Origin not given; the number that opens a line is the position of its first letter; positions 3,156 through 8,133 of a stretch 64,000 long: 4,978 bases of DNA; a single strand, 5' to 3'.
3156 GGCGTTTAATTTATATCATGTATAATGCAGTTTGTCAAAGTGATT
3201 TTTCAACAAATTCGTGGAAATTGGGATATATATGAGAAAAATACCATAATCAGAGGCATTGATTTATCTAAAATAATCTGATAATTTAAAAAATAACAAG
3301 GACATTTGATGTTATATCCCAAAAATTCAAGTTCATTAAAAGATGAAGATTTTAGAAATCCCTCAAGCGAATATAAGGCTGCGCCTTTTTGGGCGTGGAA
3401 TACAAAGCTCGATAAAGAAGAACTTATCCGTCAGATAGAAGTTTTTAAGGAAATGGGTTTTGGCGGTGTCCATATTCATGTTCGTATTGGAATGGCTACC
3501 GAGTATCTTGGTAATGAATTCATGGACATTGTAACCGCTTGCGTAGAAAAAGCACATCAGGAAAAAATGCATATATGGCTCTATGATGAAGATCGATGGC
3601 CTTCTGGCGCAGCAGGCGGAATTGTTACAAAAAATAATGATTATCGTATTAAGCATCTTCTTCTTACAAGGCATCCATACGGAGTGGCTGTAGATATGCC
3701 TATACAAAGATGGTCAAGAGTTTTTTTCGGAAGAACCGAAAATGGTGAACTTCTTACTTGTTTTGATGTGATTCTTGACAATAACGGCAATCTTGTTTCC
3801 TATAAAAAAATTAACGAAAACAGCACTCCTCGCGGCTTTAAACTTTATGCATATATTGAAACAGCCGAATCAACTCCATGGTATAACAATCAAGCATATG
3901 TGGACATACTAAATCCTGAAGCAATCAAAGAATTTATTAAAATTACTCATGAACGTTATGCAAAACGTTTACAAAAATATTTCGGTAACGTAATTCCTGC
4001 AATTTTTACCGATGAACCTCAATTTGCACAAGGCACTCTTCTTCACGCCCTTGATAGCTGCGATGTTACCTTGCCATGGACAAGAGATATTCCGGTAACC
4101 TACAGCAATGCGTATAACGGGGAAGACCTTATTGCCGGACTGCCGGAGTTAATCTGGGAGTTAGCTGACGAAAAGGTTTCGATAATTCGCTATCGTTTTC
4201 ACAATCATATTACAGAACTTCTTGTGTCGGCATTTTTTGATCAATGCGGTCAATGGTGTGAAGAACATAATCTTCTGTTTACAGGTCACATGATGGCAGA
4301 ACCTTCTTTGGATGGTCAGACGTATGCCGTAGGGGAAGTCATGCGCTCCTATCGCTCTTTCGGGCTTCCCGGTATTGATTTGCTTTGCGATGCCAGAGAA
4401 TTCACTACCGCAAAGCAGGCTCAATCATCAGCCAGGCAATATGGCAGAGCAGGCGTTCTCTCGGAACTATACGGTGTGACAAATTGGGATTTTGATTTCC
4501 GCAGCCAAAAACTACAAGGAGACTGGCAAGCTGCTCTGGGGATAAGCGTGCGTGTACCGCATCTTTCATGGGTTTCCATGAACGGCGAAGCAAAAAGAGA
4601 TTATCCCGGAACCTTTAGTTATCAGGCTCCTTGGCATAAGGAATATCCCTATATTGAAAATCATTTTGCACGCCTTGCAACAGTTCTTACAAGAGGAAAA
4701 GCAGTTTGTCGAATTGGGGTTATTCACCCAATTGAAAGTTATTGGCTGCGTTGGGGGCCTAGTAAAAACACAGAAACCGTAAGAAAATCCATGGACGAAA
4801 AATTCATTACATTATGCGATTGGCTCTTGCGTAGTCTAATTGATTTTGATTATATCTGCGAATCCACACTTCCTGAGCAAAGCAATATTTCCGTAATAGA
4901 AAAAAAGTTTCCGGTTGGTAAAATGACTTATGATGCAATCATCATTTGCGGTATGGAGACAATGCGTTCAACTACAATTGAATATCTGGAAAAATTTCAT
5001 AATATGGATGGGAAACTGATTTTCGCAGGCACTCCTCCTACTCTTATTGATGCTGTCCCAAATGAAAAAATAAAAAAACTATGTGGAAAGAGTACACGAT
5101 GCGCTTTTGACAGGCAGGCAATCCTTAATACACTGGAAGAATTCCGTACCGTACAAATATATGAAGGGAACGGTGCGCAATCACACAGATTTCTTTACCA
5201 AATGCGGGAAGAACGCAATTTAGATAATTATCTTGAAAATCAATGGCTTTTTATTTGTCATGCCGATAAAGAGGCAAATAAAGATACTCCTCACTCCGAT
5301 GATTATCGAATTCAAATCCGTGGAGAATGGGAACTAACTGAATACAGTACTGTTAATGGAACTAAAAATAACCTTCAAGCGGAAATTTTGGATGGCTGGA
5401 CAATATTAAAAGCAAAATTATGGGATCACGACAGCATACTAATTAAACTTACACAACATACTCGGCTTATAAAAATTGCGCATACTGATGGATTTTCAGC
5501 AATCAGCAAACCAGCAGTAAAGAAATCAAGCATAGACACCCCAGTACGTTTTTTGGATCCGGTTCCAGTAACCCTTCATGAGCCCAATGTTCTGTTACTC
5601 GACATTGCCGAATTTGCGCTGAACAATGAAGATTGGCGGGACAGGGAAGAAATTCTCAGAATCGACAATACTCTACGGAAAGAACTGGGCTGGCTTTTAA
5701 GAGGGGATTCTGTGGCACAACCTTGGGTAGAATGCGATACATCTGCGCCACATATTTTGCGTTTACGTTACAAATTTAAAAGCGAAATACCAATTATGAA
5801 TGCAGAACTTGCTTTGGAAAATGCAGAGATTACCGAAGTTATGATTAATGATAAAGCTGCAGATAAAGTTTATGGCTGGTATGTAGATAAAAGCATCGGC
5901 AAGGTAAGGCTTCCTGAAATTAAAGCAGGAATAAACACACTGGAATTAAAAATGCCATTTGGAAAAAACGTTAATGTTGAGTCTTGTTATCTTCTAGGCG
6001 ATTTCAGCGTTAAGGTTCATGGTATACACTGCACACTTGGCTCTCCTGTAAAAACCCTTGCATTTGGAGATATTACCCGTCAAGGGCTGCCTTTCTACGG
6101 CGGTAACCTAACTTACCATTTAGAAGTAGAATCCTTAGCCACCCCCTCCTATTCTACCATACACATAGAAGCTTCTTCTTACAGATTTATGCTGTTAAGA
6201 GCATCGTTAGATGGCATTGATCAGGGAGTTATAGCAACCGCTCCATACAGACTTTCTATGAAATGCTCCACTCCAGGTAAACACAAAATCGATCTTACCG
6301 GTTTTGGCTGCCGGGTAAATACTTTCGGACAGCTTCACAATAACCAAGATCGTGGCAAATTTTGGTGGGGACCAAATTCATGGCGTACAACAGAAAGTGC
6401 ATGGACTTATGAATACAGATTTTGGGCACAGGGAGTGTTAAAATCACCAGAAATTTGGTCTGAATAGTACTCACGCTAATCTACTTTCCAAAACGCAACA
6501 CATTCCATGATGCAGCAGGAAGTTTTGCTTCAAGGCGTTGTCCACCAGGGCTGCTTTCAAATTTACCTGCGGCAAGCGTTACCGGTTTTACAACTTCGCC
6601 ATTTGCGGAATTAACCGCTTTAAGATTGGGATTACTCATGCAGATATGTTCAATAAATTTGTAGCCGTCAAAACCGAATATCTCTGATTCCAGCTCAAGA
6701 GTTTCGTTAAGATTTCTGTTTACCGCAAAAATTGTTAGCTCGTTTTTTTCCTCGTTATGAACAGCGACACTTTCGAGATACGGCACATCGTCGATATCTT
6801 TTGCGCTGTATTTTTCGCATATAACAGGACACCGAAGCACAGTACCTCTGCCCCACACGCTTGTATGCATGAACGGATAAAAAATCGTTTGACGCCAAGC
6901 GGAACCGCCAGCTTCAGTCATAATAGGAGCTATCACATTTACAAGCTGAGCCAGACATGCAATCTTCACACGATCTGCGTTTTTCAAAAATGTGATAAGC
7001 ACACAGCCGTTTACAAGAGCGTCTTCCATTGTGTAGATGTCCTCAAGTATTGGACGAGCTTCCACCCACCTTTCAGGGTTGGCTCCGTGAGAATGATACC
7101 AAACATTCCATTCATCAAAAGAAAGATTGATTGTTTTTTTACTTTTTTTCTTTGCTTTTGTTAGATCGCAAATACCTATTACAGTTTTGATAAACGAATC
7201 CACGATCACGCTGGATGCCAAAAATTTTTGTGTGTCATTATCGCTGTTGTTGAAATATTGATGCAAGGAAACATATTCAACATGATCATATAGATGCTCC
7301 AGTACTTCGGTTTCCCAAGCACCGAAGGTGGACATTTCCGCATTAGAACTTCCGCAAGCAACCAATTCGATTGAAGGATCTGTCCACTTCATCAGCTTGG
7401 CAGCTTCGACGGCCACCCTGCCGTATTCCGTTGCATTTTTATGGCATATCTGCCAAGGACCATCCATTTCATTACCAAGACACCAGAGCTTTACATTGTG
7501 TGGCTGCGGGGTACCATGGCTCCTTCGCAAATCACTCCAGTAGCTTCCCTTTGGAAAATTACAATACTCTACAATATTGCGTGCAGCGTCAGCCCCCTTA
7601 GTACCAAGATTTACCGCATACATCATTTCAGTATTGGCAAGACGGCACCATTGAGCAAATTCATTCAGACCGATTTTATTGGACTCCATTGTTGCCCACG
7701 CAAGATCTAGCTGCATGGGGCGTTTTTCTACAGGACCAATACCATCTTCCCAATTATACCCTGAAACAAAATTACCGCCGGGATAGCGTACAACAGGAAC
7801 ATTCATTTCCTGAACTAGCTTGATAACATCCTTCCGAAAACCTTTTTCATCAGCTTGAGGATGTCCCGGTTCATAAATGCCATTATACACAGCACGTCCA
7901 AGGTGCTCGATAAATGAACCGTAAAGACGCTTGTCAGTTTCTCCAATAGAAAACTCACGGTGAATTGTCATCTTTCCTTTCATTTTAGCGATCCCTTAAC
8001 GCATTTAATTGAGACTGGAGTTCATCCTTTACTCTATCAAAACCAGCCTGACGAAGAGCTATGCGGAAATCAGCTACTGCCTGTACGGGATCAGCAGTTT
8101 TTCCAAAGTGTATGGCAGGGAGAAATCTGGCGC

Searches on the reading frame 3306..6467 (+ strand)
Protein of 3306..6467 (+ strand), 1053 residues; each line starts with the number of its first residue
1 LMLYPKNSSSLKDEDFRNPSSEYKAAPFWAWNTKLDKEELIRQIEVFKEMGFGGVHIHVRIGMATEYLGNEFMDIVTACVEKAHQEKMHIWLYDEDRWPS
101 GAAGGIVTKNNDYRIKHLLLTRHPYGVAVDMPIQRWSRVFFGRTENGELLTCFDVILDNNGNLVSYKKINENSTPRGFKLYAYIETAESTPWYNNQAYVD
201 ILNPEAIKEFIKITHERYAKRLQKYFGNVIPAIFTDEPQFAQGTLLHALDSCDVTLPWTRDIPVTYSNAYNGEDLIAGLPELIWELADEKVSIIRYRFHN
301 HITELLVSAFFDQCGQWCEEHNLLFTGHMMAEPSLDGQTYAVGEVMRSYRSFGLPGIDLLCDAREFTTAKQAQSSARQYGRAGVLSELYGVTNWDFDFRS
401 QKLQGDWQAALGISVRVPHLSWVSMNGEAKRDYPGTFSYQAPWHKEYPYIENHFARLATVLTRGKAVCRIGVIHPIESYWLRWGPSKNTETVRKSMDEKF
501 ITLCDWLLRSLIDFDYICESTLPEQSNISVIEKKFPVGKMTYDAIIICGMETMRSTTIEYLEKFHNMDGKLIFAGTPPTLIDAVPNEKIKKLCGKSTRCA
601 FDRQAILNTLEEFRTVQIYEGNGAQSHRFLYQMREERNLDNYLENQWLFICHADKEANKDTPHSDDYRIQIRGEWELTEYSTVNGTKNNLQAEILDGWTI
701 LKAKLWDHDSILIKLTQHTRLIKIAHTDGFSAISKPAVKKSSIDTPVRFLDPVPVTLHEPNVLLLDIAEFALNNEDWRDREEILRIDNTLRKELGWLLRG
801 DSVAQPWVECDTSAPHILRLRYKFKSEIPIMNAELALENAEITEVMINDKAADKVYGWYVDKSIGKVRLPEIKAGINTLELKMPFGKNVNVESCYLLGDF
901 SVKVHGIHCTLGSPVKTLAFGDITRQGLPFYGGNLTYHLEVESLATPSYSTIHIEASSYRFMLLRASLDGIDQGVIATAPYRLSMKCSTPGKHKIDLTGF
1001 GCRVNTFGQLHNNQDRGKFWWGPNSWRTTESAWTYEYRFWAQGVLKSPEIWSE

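Call 8: search_protein_families(library=pfam, proteins=[window:3306-6467:+], max_evalue=0.01)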
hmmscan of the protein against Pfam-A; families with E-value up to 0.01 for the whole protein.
window:3306-6467:+ (1053 aa): 0 families

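Call 93: search_protein_families(library=ncbifam, proteins=[window:3306-6467:+], max_evalue=0.001)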
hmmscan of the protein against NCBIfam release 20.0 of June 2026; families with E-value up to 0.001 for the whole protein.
window:3306-6467:+ (1053 aa): 1 family
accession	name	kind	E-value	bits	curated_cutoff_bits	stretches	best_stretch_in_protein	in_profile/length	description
NF049897.1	AlphaRhamBT4145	equivalog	3.8e-08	31.8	1300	0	16-102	5-98/897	alpha-L-rhamnosidase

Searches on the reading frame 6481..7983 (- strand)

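Call 8: search_protein_families(library=pfam, proteins=[window:6481-7983:-], max_evalue=0.01)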
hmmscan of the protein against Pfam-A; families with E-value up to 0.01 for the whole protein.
window:6481-7983:- (500 aa): 2 families
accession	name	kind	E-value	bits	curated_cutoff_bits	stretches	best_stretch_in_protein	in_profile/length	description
PF06964.18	Alpha-L-AF_C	-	6.8e-46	156.9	27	1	290-492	1-165/165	Alpha-L-arabinofuranosidase C-terminal domain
PF22848.2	ASD1_dom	-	0.00012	22.2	22.2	0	59-127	5-78/239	Alpha-L-arabinofuranosidase 1 domain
